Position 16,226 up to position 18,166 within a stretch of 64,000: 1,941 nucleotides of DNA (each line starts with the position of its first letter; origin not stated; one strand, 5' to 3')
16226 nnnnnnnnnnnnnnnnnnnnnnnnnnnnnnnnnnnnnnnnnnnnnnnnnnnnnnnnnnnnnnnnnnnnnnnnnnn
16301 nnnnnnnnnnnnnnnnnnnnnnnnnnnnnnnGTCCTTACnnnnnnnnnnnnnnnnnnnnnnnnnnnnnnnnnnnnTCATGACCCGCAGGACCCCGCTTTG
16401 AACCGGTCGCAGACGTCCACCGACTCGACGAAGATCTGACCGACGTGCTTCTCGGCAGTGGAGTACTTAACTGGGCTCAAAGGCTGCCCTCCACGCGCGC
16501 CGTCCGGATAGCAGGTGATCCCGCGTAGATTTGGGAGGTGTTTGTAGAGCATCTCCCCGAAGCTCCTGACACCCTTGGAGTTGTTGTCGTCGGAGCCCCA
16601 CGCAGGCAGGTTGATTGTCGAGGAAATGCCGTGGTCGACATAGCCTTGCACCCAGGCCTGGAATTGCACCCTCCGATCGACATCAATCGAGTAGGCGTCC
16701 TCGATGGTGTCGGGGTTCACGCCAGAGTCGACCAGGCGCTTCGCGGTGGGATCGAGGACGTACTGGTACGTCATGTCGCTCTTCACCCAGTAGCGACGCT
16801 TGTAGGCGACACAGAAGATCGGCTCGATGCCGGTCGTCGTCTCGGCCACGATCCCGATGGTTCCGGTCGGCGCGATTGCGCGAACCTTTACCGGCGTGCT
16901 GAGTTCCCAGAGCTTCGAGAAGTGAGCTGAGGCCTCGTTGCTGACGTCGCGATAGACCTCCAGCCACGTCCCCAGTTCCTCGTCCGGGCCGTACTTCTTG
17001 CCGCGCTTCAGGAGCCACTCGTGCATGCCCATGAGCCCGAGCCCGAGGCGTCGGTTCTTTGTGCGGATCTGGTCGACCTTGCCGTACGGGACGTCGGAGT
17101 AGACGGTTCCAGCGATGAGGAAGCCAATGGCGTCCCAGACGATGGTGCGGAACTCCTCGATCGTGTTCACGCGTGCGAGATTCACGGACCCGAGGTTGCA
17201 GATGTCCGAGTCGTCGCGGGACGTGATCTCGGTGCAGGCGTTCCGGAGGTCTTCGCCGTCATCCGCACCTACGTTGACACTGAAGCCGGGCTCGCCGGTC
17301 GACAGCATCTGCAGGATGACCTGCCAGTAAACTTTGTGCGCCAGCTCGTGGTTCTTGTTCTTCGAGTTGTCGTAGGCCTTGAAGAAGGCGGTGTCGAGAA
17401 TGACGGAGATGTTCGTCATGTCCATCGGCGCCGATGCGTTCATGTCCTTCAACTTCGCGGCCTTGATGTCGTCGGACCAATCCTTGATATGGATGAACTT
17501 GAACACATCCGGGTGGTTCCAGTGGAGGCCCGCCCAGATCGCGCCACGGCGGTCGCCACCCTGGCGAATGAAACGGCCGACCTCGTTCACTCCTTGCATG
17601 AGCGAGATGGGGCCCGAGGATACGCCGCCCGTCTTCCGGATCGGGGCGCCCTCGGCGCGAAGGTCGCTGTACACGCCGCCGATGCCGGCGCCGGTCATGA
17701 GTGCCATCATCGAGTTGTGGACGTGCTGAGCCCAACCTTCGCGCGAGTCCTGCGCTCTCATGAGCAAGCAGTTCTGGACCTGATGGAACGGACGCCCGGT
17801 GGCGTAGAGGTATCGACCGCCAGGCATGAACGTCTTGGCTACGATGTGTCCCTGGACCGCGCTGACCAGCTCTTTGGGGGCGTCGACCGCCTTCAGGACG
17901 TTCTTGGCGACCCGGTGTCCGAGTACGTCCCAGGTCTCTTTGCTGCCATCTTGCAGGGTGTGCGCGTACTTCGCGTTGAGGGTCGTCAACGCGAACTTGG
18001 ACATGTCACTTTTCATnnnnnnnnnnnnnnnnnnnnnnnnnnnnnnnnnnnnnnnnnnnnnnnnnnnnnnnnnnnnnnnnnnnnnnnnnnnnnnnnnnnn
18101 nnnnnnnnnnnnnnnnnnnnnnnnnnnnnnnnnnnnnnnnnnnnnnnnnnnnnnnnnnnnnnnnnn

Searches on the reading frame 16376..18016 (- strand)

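Call 62: search_protein_families(library=pfam, proteins=[window:16376-18016:-], max_evalue=0.001)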
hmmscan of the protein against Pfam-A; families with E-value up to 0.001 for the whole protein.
window:16376-18016:- (546 aa): 2 families
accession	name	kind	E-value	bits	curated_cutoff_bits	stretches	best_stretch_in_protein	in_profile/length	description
PF02867.20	Ribonuc_red_lgC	-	7.1e-50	170.5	23.9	3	82-220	2-128/523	Ribonucleotide reductase, barrel domain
PF00317.26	Ribonuc_red_lgN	-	9e-05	22.9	28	1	6-76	4-75/77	Ribonucleotide reductase, all-alpha domain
